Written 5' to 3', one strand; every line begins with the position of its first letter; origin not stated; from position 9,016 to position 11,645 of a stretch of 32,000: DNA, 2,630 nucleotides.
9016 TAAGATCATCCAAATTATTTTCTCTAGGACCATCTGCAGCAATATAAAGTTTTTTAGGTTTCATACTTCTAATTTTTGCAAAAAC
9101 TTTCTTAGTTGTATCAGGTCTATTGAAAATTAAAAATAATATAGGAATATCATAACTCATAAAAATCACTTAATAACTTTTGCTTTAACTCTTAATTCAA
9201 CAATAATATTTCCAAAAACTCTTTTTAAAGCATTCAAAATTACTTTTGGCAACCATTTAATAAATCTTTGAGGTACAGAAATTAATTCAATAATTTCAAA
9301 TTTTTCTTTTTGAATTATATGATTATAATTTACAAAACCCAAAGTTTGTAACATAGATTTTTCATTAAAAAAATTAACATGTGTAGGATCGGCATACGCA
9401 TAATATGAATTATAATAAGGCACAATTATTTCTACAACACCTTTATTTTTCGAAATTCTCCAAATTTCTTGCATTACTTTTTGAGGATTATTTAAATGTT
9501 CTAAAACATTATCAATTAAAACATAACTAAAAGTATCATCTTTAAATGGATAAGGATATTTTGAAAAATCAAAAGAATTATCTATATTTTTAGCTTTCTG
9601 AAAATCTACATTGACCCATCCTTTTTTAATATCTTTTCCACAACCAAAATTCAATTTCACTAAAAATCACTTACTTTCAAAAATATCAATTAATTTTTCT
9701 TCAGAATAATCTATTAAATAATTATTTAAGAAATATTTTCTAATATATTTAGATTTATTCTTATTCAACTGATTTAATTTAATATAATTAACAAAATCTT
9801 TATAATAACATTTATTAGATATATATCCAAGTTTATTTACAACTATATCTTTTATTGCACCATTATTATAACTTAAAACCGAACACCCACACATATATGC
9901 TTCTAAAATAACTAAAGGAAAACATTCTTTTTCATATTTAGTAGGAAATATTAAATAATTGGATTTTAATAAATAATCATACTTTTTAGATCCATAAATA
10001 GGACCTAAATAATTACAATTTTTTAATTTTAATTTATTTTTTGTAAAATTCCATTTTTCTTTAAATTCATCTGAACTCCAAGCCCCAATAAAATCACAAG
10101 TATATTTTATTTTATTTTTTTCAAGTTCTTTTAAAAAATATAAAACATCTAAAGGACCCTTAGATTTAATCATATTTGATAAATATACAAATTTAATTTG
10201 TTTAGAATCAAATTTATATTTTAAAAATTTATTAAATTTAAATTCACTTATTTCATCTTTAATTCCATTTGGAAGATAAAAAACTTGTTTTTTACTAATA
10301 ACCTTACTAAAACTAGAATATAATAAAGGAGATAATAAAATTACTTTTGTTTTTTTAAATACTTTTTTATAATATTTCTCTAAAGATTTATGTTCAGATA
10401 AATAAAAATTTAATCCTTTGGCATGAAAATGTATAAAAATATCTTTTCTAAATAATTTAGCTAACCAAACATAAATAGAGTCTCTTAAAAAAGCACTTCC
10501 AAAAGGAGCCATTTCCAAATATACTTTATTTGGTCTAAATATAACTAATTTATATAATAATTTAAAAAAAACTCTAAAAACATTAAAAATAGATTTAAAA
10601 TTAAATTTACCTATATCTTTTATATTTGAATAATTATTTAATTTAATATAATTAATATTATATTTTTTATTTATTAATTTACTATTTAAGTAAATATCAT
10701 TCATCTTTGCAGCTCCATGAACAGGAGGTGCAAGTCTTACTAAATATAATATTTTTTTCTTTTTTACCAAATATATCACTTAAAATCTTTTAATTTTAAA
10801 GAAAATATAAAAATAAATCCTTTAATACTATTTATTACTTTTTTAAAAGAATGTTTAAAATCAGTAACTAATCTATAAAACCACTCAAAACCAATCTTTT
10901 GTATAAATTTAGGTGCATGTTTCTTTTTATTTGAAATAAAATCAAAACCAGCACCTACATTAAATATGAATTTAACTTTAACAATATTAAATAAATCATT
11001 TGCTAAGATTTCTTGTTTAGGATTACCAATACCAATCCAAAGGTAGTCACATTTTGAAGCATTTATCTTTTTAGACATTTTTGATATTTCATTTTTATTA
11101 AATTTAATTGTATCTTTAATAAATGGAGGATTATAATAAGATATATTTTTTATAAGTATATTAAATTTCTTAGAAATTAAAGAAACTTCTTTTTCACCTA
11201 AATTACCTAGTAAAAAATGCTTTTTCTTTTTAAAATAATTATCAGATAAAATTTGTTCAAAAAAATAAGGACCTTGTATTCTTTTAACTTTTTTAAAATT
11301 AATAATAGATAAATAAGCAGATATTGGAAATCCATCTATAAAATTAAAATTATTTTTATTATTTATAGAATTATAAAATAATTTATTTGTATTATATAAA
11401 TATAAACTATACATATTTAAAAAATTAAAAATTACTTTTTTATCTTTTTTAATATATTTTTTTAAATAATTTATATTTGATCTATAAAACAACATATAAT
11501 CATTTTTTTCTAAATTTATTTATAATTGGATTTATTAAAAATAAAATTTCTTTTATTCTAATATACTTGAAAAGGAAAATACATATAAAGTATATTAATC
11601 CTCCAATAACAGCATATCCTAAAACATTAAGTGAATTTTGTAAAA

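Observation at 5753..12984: Bacterial teichoic-acid-type enzymes (TagD, TagB/F-like, TagA-like) inside a glycan operon of an archaeal genome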

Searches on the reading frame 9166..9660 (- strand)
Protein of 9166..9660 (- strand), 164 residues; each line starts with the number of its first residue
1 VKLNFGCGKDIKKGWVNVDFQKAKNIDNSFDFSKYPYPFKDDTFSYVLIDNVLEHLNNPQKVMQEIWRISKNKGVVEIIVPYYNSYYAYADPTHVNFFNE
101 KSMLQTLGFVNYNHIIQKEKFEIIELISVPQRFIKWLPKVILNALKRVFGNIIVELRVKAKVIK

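Call 5: search_protein_families(library=pfam, proteins=[window:9166-9660:-], max_evalue=0.01)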
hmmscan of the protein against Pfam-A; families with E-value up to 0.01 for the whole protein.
window:9166-9660:- (164 aa): 6 families
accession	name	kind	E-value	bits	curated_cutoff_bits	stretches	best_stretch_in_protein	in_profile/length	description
PF08241.18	Methyltransf_11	-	7.4e-08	33.4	21.2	1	31-76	50-93/95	Methyltransferase domain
PF13489.12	Methyltransf_23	-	1.2e-06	28.8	27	1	30-107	77-154/164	Methyltransferase domain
PF13847.12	Methyltransf_31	-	0.00034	20.8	27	1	32-79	63-110/145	Methyltransferase domain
PF07021.18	MetW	-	0.0012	19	21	1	38-72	70-104/193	Methionine biosynthesis protein MetW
PF13649.12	Methyltransf_25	-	0.002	19.2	27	1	37-74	58-97/97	Methyltransferase domain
PF08242.18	Methyltransf_12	-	0.002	19.2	30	1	31-75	64-97/98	Methyltransferase domain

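Call 8: search_protein_families(library=ncbifam, proteins=[window:9166-9660:-], max_evalue=0.01)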
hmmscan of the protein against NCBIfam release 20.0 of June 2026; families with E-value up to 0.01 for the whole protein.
window:9166-9660:- (164 aa): 7 families
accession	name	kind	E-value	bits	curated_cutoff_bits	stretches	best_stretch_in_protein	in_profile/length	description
TIGR02081.1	metW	equivalog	0.0011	18.6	189.5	1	38-72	70-104/194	methionine biosynthesis protein MetW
TIGR04345.1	ovoA_Cterm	equivalog_domain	0.0016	18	170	1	42-83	133-174/242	putative 4-mercaptohistidine N1-methyltransferase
TIGR01934.1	MenG_MenH_UbiE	subfamily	0.0022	17.3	158.35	1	36-79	99-142/223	ubiquinone/menaquinone biosynthesis methyltransferase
NF045667.1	MTase_DVU1556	equivalog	0.0024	17.4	155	1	30-76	71-117/213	DVU_1556 family methyltransferase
TIGR02752.1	MenG_heptapren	equivalog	0.0035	16.9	419.85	1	36-79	107-150/231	demethylmenaquinone methyltransferase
NF001241.0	PRK00216.1-2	equivalog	0.0058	16.3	327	1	37-78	106-147/231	demethylmenaquinone methyltransferase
NF001243.0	PRK00216.1-4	equivalog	0.0073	15.7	235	1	36-77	109-150/237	demethylmenaquinone methyltransferase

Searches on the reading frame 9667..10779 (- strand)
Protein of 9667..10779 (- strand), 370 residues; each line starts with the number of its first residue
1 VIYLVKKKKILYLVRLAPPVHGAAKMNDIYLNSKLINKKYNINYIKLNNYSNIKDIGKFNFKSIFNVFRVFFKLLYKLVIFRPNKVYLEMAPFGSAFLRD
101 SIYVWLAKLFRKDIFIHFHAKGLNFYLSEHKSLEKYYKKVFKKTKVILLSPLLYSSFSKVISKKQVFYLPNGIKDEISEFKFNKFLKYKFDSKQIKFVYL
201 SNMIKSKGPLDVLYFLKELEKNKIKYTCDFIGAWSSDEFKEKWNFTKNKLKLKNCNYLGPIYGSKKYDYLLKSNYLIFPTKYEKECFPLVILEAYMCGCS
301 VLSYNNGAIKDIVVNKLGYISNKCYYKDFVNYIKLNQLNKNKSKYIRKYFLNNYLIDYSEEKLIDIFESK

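Call 5: search_protein_families(library=pfam, proteins=[window:9667-10779:-], max_evalue=0.01)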
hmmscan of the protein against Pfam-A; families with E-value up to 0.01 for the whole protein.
window:9667-10779:- (370 aa): 2 families
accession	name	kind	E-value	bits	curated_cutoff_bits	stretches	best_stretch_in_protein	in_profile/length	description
PF00534.26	Glycos_transf_1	-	1.6e-17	64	26.4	1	185-349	6-168/172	Glycosyl transferases group 1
PF13692.12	Glyco_trans_1_4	-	1.3e-08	35.7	27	1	196-316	3-118/142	Glycosyl transferases group 1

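Call 8: search_protein_families(library=ncbifam, proteins=[window:9667-10779:-], max_evalue=0.01)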
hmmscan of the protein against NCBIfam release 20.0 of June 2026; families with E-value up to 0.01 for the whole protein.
window:9667-10779:- (370 aa): 4 families
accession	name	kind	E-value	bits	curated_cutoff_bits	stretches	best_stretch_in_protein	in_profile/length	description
NF046085.1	XrtY_assoc_Gly1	equivalog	5.3e-13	48.6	400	1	138-365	156-375/387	XrtY-associated glycosyltransferase XYAG1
NF047684.1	TeichurnBiosyTuaC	equivalog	1.1e-07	31.1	550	1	115-358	136-373/391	teichuronic acid biosynthesis protein TuaC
TIGR03999.1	thiol_BshA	equivalog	3.6e-07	29.4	273.7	1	161-368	164-367/375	N-acetyl-alpha-D-glucosaminyl L-malate synthase BshA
NF053787.1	GlcN_PG_synth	equivalog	3.9e-05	22.7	480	1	283-334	270-321/361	N-acetylglucosaminyl phosphatidylglycerol synthase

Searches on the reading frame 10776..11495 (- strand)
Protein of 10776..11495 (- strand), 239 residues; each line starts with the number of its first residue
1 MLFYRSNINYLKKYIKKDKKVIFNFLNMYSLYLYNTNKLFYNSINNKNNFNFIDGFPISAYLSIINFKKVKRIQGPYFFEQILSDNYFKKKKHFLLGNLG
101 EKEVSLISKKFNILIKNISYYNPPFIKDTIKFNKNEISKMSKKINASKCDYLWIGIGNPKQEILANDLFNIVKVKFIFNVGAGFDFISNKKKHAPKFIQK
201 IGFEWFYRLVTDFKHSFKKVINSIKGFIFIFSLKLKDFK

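Call 5: search_protein_families(library=pfam, proteins=[window:10776-11495:-], max_evalue=0.01)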
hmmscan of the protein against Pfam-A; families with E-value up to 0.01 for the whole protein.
window:10776-11495:- (239 aa): 1 family
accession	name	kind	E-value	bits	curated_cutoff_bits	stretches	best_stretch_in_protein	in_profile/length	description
PF03808.19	Glyco_tran_WecG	-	1.2e-29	103.7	27.4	1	50-218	3-166/168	Glycosyl transferase WecG/TagA/CpsF family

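Call 8: search_protein_families(library=ncbifam, proteins=[window:10776-11495:-], max_evalue=0.01)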
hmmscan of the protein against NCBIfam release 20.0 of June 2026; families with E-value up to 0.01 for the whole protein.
window:10776-11495:- (239 aa): 4 families
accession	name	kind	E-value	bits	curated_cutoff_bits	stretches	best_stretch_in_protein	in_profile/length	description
TIGR00696.1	wecG_tagA_cpsF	superfamily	1.4e-22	80.2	69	1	46-212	4-165/178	WecB/TagA/CpsF family glycosyltransferase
NF041710.1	UDPacetylman_taseTarA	equivalog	2.3e-18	66.6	350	1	12-229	29-238/247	N-acetylglucosaminyldiphosphoundecaprenol N-acetyl-beta-D-mannosaminyltransferase TarA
NF041872.1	EPS_EpsA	equivalog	4.9e-18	65.4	500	1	28-223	54-246/265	exopolysaccharide biosynthesis glycosyltransferase EpsA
NF002980.1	PRK03692.1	equivalog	2.9e-14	53.1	323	1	34-214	46-220/240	lipopolysaccharide N-acetylmannosaminouronosyltransferase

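Call 42: find_homologous_proteins(query=window:10776-11495:-, max_evalue=0.00001)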
Query window:10776-11495:- (239 aa): 50 proteins with E <= 0.00001 among 1313 candidates.
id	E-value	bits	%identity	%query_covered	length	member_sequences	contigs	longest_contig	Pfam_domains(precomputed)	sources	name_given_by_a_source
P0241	1.6e-124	432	99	86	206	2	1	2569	PF03808.20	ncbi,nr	ncbi:MAG: WecB/TagA/CpsF family glycosyltransferase, partial [Candidatus ainarchaeum sp.]|nr:WecB/Ta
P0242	1.9e-64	236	55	90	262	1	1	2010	PF03808.20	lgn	-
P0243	5.5e-64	234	54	90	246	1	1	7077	PF03808.20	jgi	-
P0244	1.3e-60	223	55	90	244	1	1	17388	PF03808.20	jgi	-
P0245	3.2e-59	219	49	92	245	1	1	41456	PF03808.20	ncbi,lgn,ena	-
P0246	1.3e-55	207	49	95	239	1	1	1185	PF03808.20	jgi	-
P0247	1.7e-54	203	50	90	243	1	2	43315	PF03808.20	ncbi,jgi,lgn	-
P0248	3.7e-54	202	47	96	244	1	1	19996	PF03808.20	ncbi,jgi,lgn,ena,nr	ncbi:MAG: WecB/TagA/CpsF family glycosyltransferase [Nanoarchaeota archaeon]|nr:WecB/TagA/CpsF famil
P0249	1.6e-53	200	50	92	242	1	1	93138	PF03808.20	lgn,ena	-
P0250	6.4e-53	198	47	99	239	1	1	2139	PF03808.20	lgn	-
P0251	3.6e-52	196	48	91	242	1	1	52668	PF03808.20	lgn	-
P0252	4.0e-52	195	48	97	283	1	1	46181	PF03808.20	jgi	-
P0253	5.2e-52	195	47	97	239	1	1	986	PF03808.20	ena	-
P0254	5.5e-52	195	47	93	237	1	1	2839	PF03808.20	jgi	-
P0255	7.8e-52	194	51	91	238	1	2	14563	PF03808.20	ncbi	ncbi:MAG: WecB/TagA/CpsF family glycosyltransferase [Nanoarchaeota archaeon]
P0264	1.8e-47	180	44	89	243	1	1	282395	PF03808.20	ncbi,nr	ncbi:WecB/TagA/CpsF family glycosyltransferase [Candidatus Pacearchaeota archaeon]|nr:WecB/TagA/CpsF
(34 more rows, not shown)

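Call 43: find_encoding_contigs(protein=P0244, flank=10000, max_places=1)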
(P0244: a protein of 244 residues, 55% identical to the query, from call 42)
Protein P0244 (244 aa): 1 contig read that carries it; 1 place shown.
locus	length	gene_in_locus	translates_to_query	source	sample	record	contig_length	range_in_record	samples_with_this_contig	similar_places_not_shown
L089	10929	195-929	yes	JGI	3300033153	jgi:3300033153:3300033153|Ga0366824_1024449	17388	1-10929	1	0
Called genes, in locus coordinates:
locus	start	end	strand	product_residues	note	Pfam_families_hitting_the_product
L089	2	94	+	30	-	?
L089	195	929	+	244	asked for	PF03808:Glyco_tran_WecG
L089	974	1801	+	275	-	PF13578:Methyltransf_24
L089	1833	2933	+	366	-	PF00534:Glycos_transf_1, PF13692:Glyco_trans_1_4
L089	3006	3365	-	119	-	-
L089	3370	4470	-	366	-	PF03966:Trm112p (weak), PF01209:Ubie_methyltran (weak), PF08003:Methyltransf_9 (weak), PF13489:Methyltransf_23, PF08241:Methyltransf_11, PF08242:Methyltransf_12 (weak), PF13649:Methyltransf_25, PF13847:Methyltransf_31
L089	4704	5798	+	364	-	PF13439:Glyco_transf_4, PF20706:GT4-conflict, PF00534:Glycos_transf_1, PF13692:Glyco_trans_1_4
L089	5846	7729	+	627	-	PF13522:GATase_6, PF13537:GATase_7, PF00733:Asn_synthase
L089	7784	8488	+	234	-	PF01066:CDP-OH_P_transf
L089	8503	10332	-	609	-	PF00483:NTP_transferase (faint), PF12804:NTP_transf_3, PF20202:DUF6564, PF00266:Aminotran_5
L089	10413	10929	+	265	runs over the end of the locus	PF02475:TRM5-TYW2_MTfase, PF05575:V_cholerae_RfbT (weak), PF05050:Methyltransf_21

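Call 44: find_encoding_contigs(protein=P0245, flank=10000, max_places=1)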
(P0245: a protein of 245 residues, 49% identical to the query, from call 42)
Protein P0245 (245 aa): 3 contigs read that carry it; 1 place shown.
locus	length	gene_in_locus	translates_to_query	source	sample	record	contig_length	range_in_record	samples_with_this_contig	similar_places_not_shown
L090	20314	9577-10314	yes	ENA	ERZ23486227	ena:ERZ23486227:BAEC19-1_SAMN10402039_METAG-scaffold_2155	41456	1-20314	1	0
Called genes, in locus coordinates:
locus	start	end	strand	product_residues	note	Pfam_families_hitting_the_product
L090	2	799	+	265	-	?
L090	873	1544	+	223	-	PF01956:EMC3_TMCO1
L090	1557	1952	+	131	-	PF02996:Prefoldin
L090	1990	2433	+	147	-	-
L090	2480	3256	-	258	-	PF01008:IF-2B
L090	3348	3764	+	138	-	-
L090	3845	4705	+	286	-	PF01944:SpoIIM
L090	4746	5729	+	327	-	PF00953:Glycos_transf_4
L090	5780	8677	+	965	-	PF02516:STT3, PF21436:STT3-PglB_core, PF22627:AglB_core-like (faint)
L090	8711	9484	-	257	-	PF08241:Methyltransf_11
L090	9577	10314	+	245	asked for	PF03808:Glyco_tran_WecG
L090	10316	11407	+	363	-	PF00534:Glycos_transf_1, PF13692:Glyco_trans_1_4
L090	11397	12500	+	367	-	PF02350:Epimerase_2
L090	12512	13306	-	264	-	PF02475:TRM5-TYW2_MTfase (weak), PF05050:Methyltransf_21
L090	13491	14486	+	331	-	PF01073:3Beta_HSD, PF01370:Epimerase, PF02719:Polysacc_synt_2, PF04321:RmlD_sub_bind, PF07993:NAD_binding_4, PF13460:NAD_binding_10 (weak), PF16363:GDP_Man_Dehyd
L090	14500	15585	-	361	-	PF01041:DegT_DnrJ_EryC1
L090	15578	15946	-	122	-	PF05523:FdtA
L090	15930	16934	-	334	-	-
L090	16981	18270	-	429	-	PF04464:Glyphos_transf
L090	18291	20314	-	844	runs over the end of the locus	PF01041:DegT_DnrJ_EryC1, PF01073:3Beta_HSD, PF01370:Epimerase, PF02719:Polysacc_synt_2, PF04321:RmlD_sub_bind, PF05368:NmrA, PF13460:NAD_binding_10, PF16363:GDP_Man_Dehyd, +5 more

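Call 45: find_encoding_contigs(protein=P0264, flank=10000, max_places=1)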
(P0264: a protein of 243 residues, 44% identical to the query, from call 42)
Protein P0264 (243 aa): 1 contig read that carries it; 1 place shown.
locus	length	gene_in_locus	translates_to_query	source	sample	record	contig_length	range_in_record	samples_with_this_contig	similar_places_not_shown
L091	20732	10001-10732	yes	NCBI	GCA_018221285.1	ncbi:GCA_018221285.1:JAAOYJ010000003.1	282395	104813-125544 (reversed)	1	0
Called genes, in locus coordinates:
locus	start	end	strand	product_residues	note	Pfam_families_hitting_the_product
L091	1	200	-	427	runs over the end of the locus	-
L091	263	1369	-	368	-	PF00534:Glycos_transf_1, PF13692:Glyco_trans_1_4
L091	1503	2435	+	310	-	PF13489:Methyltransf_23, PF07021:MetW, PF13847:Methyltransf_31, PF08241:Methyltransf_11, PF08242:Methyltransf_12, PF13649:Methyltransf_25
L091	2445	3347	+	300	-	PF13506:Glyco_transf_21, PF13641:Glyco_tranf_2_3, PF00535:Glycos_transf_2, PF10111:Glyco_tranf_2_2 (weak), PF13632:Glyco_trans_2_3 (weak)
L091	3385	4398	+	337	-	PF18025:FucT_N, PF00852:Glyco_transf_10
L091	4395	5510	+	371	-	PF00534:Glycos_transf_1, PF13692:Glyco_trans_1_4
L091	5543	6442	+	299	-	-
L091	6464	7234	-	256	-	PF05711:TylF, PF13578:Methyltransf_24 (weak)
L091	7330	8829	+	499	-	PF01943:Polysacc_synt, PF13440:Polysacc_synt_3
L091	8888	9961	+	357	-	PF01370:Epimerase, PF04321:RmlD_sub_bind (weak), PF16363:GDP_Man_Dehyd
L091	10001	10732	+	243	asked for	PF03808:Glyco_tran_WecG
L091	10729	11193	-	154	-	PF04307:YdjM (weak)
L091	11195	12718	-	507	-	PF13180:PDZ_2 (weak), PF17820:PDZ_6 (weak), PF02355:SecD_SecF_C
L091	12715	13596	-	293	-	PF02355:SecD_SecF_C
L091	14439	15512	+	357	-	PF01370:Epimerase, PF04321:RmlD_sub_bind (weak), PF16363:GDP_Man_Dehyd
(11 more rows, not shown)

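Call 73: find_encoding_contigs(protein=P0249, flank=10000, max_places=1)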
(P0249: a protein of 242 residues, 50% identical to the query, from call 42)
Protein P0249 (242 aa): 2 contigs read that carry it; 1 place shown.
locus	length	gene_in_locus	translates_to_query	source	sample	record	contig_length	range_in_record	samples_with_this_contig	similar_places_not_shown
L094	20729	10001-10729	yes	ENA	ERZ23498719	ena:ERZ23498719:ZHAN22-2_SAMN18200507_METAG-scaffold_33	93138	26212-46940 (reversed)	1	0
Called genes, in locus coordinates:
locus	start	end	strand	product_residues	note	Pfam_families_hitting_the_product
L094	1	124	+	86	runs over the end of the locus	-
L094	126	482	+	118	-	-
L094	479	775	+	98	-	-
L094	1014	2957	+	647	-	PF05124:S_layer_C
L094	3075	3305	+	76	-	-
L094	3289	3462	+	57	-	-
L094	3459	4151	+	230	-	-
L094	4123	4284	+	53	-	-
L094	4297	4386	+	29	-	-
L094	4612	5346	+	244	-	PF05711:TylF, PF13578:Methyltransf_24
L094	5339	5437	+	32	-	-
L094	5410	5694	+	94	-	-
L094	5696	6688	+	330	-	-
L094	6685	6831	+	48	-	-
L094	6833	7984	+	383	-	PF00155:Aminotran_1_2 (weak), PF01041:DegT_DnrJ_EryC1, PF00266:Aminotran_5 (faint)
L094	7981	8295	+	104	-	-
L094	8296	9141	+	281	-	PF05050:Methyltransf_21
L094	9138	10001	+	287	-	PF13847:Methyltransf_31 (faint), PF08241:Methyltransf_11, PF13649:Methyltransf_25 (faint)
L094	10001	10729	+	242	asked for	PF03808:Glyco_tran_WecG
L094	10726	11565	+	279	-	PF00535:Glycos_transf_2, PF10111:Glyco_tranf_2_2 (faint), PF13641:Glyco_tranf_2_3, PF13712:Glyco_tranf_2_5 (weak)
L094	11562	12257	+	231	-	-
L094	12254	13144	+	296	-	PF00535:Glycos_transf_2 (weak)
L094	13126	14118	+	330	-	PF05219:DREV, PF13489:Methyltransf_23, PF07021:MetW, PF08003:Methyltransf_9, PF13847:Methyltransf_31, PF08241:Methyltransf_11, PF08242:Methyltransf_12, PF13649:Methyltransf_25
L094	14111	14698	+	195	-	-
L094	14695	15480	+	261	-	PF13489:Methyltransf_23, PF07021:MetW (faint), PF13847:Methyltransf_31, PF08241:Methyltransf_11, PF08242:Methyltransf_12 (weak), PF13649:Methyltransf_25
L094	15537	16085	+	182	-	-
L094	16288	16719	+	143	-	-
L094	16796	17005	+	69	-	-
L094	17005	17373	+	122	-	-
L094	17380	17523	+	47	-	-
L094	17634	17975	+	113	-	-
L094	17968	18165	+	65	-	-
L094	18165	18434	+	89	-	-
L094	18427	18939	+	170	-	-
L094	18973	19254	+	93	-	-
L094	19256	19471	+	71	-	-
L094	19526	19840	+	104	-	-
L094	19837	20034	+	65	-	-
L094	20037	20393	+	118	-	-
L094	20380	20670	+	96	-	-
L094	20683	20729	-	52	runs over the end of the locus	-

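Call 74: search_solved_structures(query=window:10776-11495:-, max_evalue=0.001, show_alignments=1)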
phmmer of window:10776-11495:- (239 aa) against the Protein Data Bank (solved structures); distinct sequences matched with E-value up to 0.001: 1.
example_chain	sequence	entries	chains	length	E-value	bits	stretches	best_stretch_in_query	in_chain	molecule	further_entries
7mpk_A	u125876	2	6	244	6.4e-10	42.5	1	46-212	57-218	N-acetylglucosaminyldiphosphoundecaprenol N-acetyl-beta-D-mannosaminyltransferase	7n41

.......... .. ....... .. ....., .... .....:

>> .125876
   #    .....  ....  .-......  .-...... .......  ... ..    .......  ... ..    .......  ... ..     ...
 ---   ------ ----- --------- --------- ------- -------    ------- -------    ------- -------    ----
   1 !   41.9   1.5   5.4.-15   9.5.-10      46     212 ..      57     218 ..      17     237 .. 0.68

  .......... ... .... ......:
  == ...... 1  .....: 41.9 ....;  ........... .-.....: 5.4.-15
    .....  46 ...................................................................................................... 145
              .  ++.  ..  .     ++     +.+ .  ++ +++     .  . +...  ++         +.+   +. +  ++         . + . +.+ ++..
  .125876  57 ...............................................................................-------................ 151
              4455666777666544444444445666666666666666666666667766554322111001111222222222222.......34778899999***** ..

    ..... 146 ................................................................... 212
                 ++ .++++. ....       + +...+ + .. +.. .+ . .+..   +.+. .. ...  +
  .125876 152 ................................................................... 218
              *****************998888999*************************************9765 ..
